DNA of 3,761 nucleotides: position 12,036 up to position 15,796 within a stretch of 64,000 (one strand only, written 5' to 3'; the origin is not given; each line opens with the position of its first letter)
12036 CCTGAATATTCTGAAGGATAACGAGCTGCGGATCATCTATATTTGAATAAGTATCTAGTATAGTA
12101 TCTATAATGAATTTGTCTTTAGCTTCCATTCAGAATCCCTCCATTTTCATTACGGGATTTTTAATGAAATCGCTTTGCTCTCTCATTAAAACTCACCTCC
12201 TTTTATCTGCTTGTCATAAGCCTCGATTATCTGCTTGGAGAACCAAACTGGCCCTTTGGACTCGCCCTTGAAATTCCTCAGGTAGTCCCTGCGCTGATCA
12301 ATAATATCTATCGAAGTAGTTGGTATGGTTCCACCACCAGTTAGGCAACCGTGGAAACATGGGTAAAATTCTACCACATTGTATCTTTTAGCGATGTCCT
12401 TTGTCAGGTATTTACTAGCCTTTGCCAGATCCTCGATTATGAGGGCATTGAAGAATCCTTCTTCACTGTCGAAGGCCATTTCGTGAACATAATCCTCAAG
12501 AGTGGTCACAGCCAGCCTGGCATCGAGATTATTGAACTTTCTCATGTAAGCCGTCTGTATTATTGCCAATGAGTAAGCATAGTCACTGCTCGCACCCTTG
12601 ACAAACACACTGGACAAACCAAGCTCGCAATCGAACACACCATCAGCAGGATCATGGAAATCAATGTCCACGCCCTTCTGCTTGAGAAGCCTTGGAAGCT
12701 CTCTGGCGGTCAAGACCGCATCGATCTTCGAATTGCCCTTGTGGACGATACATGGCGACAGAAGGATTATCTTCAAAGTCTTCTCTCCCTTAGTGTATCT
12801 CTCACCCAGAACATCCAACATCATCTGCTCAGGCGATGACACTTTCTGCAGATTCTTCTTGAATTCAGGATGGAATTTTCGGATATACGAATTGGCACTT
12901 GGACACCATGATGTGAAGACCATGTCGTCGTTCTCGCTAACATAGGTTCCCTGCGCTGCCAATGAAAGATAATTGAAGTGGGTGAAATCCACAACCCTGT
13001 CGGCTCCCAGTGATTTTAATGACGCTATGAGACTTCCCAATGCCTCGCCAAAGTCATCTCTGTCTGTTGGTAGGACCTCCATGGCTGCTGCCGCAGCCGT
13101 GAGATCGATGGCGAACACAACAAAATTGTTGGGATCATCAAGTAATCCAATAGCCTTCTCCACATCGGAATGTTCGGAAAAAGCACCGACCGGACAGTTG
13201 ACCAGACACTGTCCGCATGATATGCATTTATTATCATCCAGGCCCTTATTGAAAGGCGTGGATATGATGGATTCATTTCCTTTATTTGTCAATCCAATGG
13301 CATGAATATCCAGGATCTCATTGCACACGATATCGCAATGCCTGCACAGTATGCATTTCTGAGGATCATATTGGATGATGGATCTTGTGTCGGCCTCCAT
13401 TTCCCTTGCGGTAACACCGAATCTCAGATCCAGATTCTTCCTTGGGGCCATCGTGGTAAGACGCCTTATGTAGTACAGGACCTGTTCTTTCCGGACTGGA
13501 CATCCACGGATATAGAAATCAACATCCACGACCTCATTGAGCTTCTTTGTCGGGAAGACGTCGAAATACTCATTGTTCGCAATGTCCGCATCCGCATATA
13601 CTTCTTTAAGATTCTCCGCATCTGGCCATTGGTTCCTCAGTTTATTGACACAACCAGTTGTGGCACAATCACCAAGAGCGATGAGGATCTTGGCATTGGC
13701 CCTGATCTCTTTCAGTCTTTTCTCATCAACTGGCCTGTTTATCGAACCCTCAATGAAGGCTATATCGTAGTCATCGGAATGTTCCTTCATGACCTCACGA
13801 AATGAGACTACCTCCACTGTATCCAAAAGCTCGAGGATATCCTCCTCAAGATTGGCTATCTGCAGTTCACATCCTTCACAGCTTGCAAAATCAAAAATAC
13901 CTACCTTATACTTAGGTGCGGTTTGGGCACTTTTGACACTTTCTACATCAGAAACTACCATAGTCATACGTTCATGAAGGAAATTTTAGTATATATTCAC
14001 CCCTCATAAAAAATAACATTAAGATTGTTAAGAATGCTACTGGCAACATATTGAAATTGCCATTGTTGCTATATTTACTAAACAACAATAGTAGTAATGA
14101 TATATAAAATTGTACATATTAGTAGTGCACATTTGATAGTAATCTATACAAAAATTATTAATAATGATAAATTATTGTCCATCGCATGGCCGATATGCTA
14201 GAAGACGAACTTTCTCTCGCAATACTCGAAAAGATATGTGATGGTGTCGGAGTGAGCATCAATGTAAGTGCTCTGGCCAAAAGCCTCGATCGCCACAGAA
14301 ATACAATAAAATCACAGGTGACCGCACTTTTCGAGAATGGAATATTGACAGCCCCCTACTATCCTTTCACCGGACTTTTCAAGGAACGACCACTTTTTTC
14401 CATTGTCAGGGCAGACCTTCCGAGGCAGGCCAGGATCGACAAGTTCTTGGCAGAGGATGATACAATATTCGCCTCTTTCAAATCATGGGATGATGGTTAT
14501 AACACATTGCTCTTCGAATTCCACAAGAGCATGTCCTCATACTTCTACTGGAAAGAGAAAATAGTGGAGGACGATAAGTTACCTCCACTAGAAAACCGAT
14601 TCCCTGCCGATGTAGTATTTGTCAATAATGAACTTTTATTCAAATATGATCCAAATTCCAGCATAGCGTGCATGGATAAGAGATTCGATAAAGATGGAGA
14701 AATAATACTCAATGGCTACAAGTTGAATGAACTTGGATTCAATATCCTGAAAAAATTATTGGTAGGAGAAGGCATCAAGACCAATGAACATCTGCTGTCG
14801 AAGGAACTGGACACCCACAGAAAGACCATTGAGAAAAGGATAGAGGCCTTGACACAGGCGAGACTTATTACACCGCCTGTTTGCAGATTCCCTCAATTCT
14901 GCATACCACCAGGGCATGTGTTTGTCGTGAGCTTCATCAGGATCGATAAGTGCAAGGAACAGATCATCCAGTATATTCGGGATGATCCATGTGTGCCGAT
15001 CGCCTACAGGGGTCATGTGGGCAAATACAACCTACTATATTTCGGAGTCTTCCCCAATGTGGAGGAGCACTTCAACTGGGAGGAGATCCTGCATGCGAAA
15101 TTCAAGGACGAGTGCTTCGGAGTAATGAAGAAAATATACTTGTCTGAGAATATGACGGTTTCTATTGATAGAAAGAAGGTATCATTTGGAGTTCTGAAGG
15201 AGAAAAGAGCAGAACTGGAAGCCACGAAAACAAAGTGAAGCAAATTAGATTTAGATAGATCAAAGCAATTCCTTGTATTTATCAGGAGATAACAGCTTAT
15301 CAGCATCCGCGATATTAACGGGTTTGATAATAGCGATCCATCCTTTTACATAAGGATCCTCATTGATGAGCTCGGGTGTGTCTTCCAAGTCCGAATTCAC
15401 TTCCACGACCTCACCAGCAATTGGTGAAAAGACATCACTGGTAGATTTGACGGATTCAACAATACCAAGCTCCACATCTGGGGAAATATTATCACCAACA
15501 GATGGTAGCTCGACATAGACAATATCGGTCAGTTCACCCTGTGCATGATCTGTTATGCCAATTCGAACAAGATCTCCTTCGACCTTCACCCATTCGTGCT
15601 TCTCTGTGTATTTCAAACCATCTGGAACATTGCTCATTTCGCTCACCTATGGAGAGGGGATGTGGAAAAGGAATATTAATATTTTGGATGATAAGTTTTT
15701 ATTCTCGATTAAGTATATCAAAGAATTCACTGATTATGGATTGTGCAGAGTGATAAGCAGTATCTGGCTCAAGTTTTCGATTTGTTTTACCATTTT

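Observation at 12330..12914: H-cluster domain keeps its four Cys ligands but loses the catalytic second-shell residues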

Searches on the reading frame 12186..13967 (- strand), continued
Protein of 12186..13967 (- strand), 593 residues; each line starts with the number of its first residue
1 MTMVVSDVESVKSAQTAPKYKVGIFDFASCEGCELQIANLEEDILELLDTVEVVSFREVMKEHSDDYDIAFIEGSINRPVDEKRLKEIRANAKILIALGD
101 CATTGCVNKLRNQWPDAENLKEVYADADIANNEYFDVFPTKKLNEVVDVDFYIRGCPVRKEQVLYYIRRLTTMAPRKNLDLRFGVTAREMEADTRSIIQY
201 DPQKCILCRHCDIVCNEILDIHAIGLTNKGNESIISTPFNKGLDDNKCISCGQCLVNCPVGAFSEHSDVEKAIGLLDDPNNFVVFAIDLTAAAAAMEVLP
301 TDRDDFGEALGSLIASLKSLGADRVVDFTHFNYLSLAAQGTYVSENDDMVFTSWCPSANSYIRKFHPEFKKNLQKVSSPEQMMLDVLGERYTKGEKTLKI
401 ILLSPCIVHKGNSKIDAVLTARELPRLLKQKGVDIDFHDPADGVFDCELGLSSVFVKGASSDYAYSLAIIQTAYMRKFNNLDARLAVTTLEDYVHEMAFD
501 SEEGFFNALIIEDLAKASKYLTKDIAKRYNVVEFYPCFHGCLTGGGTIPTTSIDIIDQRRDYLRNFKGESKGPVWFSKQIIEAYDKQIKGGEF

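Call 83: fold_search(model_id=the predicted structure, library=pdb)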
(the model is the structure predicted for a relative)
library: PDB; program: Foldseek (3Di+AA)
matches with E <= 10: 963; with E <= 0.001: 167
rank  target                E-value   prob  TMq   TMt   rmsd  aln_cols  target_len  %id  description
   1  8a6t_A                4.2e-20  1.00  0.56  0.50   6.3       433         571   19  Cryo-EM structure of the electron bifurcating Fe-Fe hydrogenase HydABC complex from Thermoanaerobacter kivui in the re (released 2023-02-15)
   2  7p8n_a                1.4e-19  1.00  0.54  0.43   6.6       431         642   22  TmHydABC- T. maritima hydrogenase with bridge closed (released 2022-09-14)
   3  7p5h_A                8.9e-19  1.00  0.55  0.50   6.9       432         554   22  TmHydABC- D2 map (released 2022-09-14)
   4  5la3_B                1.0e-17  1.00  0.51  0.45   5.5       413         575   19  [FeFe]-hydrogenase CpI from Clostridium pasteurianum, variant E279A (released 2017-06-21)
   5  6gm3_B                1.2e-17  1.00  0.52  0.46   7.7       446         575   18  [FeFe]-hydrogenase CpI from Clostridium pasteurianum, variant R286A (released 2018-11-07)
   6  9rjq_A                1.2e-17  1.00  0.53  0.47   6.3       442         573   18  [FeFe]-hydrogenase CpI from Clostridium pasteurianum, variant Q195L (released 2026-03-04)
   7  1feh                  1.5e-17  1.00  0.53  0.47   5.0       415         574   20  FE-ONLY HYDROGENASE FROM CLOSTRIDIUM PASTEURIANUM (released 1999-01-13)
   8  6gm0_B                1.5e-17  1.00  0.52  0.46   5.5       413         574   19  [FeFe]-hydrogenase CpI from Clostridium pasteurianum, variant E279Q (released 2018-11-07)
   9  6n59                  1.7e-17  1.00  0.52  0.46   5.3       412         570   19  1.0 Angstrom crystal structure of [FeFe]-hydrogenase (released 2019-12-25)
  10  6gm1_A                1.7e-17  1.00  0.50  0.44   6.1       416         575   19  [FeFe]-hydrogenase CpI from Clostridium pasteurianum, variant E282A (released 2018-11-07)
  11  6glz_A                2.2e-17  1.00  0.51  0.45   7.2       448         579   18  [FeFe]-hydrogenase CpI from Clostridium pasteurianum, variant C299D (released 2018-11-07)
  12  7qhf_B                2.5e-17  1.00  0.51  0.46   5.5       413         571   19  [FeFe]-hydrogenase I from Clostridium pasteurianum (CpI), variant G302S (released 2023-09-27)
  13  5oef_B                2.5e-17  1.00  0.53  0.47   6.9       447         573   18  Active semisynthetic [FeFe]-hydrogenase CpI with aza-diselenato-bridged [2Fe] cofactor (released 2017-11-29)
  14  8pvm_A                2.7e-17  1.00  0.52  0.46   6.6       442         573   18  formaldehyde-inhibited [FeFe]-hydrogenase CpI from Clostridium pasteurianum, variant C299D (released 2023-11-29)
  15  6gly_B                3.0e-17  1.00  0.52  0.46   5.5       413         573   19  [FeFe]-hydrogenase CpI from Clostridium pasteurianum, variant C299A (released 2018-11-07)
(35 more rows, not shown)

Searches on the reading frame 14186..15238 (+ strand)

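Call 4: search_protein_families(library=pfam, proteins=[window:14186-15238:+], max_evalue=0.01)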
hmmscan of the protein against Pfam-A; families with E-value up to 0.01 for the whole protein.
window:14186-15238:+ (350 aa): 3 families
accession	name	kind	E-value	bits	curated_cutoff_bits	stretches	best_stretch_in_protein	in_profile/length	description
PF08279.18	HTH_11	-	0.0025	18.1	25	0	204-224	21-41/55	HTH domain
PF13556.12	HTH_30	-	0.0045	17.2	27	0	26-43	14-31/59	PucR C-terminal helix-turn-helix domain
PF12840.13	HTH_20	-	0.0046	17.3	27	0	204-229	24-49/51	Helix-turn-helix domain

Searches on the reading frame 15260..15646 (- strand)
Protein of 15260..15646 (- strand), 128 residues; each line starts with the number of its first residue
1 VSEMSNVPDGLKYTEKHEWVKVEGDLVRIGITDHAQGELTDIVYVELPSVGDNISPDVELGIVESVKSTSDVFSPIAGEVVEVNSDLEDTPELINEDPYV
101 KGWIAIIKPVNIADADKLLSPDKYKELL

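Call 5: search_protein_families(library=pfam, proteins=[window:15260-15646:-], max_evalue=0.001)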
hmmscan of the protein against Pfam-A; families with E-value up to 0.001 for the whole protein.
window:15260-15646:- (128 aa): 1 family
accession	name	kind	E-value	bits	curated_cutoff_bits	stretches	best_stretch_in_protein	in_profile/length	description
PF01597.25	GCV_H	-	1.6e-43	147.9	22.2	1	11-127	1-118/122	Glycine cleavage H-protein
